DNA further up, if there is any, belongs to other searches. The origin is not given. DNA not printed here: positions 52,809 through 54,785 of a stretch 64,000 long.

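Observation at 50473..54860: Five-gene operon of exported orphan proteins with a sigma54-like promoter and repeat elements at enhancer distance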

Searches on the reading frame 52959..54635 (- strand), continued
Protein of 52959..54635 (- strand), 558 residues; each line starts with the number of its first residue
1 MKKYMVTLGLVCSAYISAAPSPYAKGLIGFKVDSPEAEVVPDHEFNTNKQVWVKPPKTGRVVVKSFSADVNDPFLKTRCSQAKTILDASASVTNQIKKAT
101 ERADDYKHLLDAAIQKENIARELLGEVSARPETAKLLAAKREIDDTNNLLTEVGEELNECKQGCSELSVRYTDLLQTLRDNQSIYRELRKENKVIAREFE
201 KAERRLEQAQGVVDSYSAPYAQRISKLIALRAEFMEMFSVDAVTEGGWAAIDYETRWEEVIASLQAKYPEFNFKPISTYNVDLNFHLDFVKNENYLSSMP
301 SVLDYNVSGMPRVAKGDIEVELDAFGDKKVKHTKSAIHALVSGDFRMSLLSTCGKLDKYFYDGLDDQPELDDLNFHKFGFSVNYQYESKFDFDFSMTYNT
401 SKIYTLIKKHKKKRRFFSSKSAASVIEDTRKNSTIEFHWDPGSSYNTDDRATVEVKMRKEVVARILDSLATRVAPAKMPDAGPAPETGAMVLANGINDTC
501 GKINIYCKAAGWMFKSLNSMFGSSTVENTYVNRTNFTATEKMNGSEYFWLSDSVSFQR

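Call 42: search_protein_families(library=padloc, proteins=[window:52959-54635:-, P0001], max_evalue=0.1)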
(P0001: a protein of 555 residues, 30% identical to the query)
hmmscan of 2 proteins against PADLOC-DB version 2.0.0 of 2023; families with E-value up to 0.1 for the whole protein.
window:52959-54635:- (558 aa): 6 families
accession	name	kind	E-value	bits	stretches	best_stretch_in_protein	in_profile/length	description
PDLC00551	JetC2|JetC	-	0.0011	14.9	1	76-202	863-989/1365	DUF3584 domain; MukB-like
PDLC00518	JetC1|JetC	-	0.015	11.1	1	65-234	300-466/1112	DUF3584 domain; MukB-like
PDLC00580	JetC3|JetC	-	0.017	11.3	1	82-213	240-370/1068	DUF3584 domain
PDLC00513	JetC1|JetC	-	0.023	10.7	1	80-221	325-468/1140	DUF3584 domain; MukB-like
PDLC00006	DruC1|DruC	-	0.034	10.6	1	81-213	197-330/626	Unknown function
PDLC00553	JetC2|JetC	-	0.059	9.2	1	90-211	789-920/1361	DUF3584 domain; MukB-like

P0001 (555 aa): 41 families (the best 25 are shown)
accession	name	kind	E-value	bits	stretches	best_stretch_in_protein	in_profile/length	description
PDLC00580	JetC3|JetC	-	0.00012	18.5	1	105-274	257-422/1068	DUF3584 domain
PDLC03865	LmuB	-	0.00024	17.4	1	97-232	577-725/1007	-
PDLC00519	JetC1|JetC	-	0.00025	17.4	1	91-274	648-821/1097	DUF3584 domain; MukB-like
PDLC03863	LmuB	-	0.0004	17.2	1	114-214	337-436/610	-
PDLC00513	JetC1|JetC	-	0.00041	16.5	1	103-275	668-834/1140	DUF3584 domain; MukB-like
PDLC00553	JetC2|JetC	-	0.00045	16.2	1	92-236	802-943/1361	DUF3584 domain; MukB-like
PDLC02735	PbeC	-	0.00052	16.9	1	107-245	403-539/652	PbeC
PDLC00551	JetC2|JetC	-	0.00062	15.7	1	87-201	875-989/1365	DUF3584 domain; MukB-like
PDLC03859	LmuB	-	0.00088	16.6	1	87-194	355-468/611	-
PDLC02663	DndD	-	0.00099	16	1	83-206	391-514/675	DndD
PDLC02668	DndD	-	0.0011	16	1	95-217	379-502/659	DndD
PDLC00507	JetC1|JetC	-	0.0014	15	1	90-268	719-898/1215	DUF3584 domain; MukB-like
PDLC04887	PDC-S06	-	0.002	14.8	1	97-235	356-492/790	-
PDLC00581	JetC3|JetC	-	0.0025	13.7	1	83-233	751-899/1473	DUF3584 domain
PDLC00006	DruC1|DruC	-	0.0039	13.7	1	139-229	160-264/626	Unknown function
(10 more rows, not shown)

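Call 44: find_encoding_contigs(protein=P0004, flank=8000, max_places=1)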
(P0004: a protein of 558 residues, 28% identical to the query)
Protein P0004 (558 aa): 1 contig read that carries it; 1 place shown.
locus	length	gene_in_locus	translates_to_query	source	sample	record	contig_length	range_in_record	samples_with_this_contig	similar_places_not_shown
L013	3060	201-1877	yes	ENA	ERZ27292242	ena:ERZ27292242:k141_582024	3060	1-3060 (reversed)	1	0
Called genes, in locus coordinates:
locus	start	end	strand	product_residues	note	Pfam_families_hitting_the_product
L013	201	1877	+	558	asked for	-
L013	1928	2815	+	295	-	-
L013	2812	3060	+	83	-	?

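Call 45: find_encoding_contigs(protein=P0008, flank=8000, max_places=1)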
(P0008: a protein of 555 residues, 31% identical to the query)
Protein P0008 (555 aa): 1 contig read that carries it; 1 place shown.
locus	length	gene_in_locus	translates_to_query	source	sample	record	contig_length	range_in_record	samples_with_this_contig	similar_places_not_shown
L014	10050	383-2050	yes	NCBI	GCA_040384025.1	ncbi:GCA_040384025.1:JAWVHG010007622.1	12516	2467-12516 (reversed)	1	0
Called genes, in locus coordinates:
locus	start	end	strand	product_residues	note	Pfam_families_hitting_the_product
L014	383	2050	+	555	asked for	-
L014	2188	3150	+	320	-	-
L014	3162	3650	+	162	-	-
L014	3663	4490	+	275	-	-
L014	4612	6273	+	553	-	-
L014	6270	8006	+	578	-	PF07894:SACK1 (weak), PF13090:PP_kinase_C (faint), PF13091:PLDc_2, PF00614:PLDc (faint), PF13091:PLDc_2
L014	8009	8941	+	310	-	-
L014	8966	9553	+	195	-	-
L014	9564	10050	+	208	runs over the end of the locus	-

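Call 46: find_encoding_contigs(protein=P0010, flank=8000, max_places=1)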
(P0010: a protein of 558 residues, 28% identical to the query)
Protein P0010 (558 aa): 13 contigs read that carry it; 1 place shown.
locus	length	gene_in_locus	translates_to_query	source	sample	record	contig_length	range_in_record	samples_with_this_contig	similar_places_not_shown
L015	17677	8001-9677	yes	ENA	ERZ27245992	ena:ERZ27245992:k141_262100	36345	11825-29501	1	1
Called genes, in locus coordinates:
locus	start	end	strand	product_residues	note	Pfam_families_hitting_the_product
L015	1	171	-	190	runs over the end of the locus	PF16267:DUF4920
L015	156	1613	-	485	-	PF04107:GCS2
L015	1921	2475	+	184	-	-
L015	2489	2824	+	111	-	PF21173:DksA-like_N (weak), PF01258:zf-dskA_traR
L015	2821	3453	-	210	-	-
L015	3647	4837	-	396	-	PF00112:Peptidase_C1 (faint)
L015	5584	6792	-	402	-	PF07690:MFS_1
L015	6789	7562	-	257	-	PF01381:HTH_3 (weak), PF13443:HTH_26 (weak)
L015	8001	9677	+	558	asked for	-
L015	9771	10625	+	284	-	-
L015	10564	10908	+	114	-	-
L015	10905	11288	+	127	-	-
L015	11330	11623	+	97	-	PF10052:DUF2288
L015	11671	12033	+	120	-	-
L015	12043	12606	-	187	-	PF13302:Acetyltransf_3 (weak)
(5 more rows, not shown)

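Call 60: find_related_loci(query=A3, collection=metagenome_contigs, flank=8000)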
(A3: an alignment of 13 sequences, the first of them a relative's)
Query A3 (555 aa) in metagenome_contigs; peptide patterns used: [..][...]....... (x = any residue, [..] = any of these).
95 stretches matched a pattern; 3 encode a relative of the query (tblastn E <= 1e-3); 3 distinct loci.
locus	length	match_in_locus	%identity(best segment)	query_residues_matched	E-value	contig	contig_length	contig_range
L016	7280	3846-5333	31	47-551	6e-71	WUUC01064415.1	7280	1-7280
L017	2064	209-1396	28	159-551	3e-26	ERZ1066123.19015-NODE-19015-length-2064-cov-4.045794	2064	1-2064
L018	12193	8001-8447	37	385-542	5e-19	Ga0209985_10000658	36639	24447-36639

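Call 78: list_cluster_members(proteins=[P0008, P0002, P0009, P0011, P0012, P0013, P0016, P0017, P0019, P0022])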
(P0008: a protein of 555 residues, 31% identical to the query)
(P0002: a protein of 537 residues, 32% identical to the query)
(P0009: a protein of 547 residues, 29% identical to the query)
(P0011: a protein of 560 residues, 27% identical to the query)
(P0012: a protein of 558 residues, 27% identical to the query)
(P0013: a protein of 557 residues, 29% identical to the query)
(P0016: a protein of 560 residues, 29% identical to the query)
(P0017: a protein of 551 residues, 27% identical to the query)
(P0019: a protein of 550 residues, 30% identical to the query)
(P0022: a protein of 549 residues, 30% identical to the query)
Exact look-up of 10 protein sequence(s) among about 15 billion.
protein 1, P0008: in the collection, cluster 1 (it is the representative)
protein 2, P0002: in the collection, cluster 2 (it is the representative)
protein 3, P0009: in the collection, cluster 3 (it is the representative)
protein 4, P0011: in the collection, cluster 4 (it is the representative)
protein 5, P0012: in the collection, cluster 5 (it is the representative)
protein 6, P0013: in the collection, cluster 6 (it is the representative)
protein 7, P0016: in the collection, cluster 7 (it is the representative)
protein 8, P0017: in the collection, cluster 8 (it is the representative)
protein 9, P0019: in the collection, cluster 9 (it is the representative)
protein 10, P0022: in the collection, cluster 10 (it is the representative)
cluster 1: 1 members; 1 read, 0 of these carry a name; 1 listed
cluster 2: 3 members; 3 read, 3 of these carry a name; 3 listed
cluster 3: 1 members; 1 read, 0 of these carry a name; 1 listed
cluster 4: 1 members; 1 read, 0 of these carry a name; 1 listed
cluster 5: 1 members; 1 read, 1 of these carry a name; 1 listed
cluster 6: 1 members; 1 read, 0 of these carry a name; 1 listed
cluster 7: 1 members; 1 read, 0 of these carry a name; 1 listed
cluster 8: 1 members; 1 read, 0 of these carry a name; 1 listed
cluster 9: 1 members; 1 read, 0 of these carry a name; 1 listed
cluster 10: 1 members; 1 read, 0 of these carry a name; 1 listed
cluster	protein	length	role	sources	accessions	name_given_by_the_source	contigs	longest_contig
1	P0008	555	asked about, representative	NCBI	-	-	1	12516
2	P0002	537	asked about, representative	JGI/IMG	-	regulator of replication initiation timing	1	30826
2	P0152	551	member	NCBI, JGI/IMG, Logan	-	hypothetical protein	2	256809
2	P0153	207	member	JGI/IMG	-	hypothetical protein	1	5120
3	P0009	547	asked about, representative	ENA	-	-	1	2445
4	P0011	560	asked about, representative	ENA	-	-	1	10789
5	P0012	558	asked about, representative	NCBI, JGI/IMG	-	hypothetical protein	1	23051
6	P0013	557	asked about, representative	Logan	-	-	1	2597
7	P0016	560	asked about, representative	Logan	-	-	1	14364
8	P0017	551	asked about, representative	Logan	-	-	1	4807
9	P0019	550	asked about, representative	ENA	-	-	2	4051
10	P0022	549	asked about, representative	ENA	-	-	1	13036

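Call 79: find_encoding_contigs(protein=P0012, flank=8000, max_places=1)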
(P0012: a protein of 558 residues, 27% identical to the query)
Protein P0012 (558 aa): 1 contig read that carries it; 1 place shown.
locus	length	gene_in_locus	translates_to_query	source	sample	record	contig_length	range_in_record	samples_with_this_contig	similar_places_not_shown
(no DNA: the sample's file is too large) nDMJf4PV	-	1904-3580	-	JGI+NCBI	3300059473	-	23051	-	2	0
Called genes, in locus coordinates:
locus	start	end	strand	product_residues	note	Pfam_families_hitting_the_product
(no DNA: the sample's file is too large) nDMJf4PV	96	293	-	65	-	-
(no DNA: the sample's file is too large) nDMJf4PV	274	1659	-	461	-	PF00072:Response_reg, PF00158:Sigma54_activat, PF14532:Sigma54_activ_2, PF00004:AAA (weak), PF07728:AAA_5, PF25601:AAA_lid_14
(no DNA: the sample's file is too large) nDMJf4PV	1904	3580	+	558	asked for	-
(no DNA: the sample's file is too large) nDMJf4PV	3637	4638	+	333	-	-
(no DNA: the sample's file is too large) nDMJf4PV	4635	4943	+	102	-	-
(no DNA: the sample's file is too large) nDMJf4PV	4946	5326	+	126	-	-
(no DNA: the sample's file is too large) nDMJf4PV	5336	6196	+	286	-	-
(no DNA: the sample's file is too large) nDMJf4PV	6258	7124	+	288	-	PF00892:EamA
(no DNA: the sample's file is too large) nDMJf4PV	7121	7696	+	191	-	PF01551:Peptidase_M23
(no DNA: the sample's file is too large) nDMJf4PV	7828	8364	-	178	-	-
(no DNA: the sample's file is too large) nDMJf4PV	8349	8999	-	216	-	-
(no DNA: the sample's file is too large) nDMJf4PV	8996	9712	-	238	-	PF00005:ABC_tran, PF02463:SMC_N (faint), PF13304:AAA_21 (faint)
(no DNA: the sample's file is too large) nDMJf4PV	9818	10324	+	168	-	-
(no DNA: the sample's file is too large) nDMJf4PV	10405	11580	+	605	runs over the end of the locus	-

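Call 80: find_encoding_contigs(protein=P0016, flank=8000, max_places=1)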
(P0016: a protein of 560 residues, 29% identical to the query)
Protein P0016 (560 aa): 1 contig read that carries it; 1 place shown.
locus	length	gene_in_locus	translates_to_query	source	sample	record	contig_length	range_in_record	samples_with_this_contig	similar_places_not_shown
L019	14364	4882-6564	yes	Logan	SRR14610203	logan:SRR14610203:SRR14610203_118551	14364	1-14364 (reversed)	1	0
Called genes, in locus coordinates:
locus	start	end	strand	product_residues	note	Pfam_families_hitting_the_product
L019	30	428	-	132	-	PF01258:zf-dskA_traR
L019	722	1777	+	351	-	PF01544:CorA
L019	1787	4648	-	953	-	PF01326:PPDK_N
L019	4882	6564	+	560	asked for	-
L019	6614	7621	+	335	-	-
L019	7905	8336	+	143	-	-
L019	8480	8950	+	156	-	PF00210:Ferritin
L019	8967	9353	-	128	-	-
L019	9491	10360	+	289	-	PF00561:Abhydrolase_1, PF12146:Hydrolase_4, PF12697:Abhydrolase_6, PF06028:DUF915 (weak)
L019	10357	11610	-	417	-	PF16491:Peptidase_M48_N, PF01435:Peptidase_M48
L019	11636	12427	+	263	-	PF00753:Lactamase_B, PF16123:HAGH_C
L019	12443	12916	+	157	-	PF08534:Redoxin, PF00578:AhpC-TSA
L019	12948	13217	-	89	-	-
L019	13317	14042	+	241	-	-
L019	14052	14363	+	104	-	?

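Call 81: find_encoding_contigs(protein=P0022, flank=8000, max_places=1)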
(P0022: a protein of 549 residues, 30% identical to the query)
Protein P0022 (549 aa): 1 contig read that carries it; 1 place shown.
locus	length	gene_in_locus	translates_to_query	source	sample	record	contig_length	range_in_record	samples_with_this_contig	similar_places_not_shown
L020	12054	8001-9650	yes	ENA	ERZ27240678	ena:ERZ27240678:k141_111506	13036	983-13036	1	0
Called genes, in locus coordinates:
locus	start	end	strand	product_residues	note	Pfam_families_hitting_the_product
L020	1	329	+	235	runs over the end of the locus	PF00072:Response_reg, PF07238:PilZ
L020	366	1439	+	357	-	PF04055:Radical_SAM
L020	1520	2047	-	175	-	-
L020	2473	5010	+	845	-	PF20437:LonC_helical, PF13654:AAA_32, PF20436:LonB_AAA-LID, PF05362:Lon_C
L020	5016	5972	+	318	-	PF00152:tRNA-synt_2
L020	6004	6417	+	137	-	-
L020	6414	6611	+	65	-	-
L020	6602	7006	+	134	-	-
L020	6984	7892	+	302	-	-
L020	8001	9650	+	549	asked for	-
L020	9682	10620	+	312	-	-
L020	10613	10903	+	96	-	-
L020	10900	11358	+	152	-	-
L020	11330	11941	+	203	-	-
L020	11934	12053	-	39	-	?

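Call 82: find_encoding_contigs(protein=P0011, flank=8000, max_places=1)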
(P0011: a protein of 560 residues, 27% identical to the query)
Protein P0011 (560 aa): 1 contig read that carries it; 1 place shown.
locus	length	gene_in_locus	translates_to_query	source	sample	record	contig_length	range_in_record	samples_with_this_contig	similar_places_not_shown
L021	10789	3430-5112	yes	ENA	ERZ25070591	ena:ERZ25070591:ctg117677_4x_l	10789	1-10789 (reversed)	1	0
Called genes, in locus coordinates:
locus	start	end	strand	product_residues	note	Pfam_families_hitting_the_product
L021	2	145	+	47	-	?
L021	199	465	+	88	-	-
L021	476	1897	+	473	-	PF13522:GATase_6, PF13537:GATase_7, PF00156:Pribosyltran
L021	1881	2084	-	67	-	-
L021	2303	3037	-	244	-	PF01138:RNase_PH, PF03725:RNase_PH_C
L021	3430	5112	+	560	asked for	-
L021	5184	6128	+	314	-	-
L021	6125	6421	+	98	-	-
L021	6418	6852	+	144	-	-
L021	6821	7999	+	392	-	-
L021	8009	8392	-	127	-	-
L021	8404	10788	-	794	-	?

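Call 94: search_solved_structures(query=L001:8319-9728:-, max_evalue=1e-30)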
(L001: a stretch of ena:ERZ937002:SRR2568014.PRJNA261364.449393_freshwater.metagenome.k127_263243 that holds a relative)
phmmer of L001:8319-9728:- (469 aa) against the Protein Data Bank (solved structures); distinct sequences matched with E-value up to 1e-30: 34.
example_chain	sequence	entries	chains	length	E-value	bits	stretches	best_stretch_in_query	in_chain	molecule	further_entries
1ny5_A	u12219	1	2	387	1.4e-60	209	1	6-361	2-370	transcriptional regulator (NtrC family)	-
4l4u_A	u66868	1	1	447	1.8e-60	208.5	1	5-374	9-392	Transcriptional regulator (NtrC family)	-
1ny6_A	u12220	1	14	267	1.3e-53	185.9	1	121-361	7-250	transcriptional regulator (NtrC family)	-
4ly6_A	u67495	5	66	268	1.3e-53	185.9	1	121-361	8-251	Transcriptional regulator (NtrC family)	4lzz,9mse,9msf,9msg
1ojl_A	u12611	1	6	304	2e-53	185.4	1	155-356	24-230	TRANSCRIPTIONAL REGULATORY PROTEIN ZRAR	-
3m0e_A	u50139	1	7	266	8.7e-53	183.2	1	121-361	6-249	Transcriptional regulator (NtrC family)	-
9qq6_C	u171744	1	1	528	1.7e-52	182.2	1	142-358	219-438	Nif-specific regulatory protein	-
6iy8_A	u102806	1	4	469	4.2e-52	181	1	158-355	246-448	Positive regulator CapR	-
26jl_A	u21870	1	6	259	2.3e-49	172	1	148-357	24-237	Flagellar regulatory protein A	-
6jdl_A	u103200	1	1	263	4.6e-49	171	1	142-373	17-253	Nitrogen assimilation regulatory protein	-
6jdi_A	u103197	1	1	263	1.2e-48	169.6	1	142-373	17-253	Nitrogen assimilation regulatory protein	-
6j7e_A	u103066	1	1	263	1.2e-48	169.6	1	142-373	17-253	Nitrogen assimilation regulatory protein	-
5exx_A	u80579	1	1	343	1.3e-48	169.5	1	142-379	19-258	Transcriptional regulator FleQ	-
8p53_C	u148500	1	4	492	1.4e-48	169.4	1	142-379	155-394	Transcriptional regulator FleQ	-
7ejw_C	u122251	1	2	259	1.5e-48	169.3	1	142-373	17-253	Transcriptional regulator FleQ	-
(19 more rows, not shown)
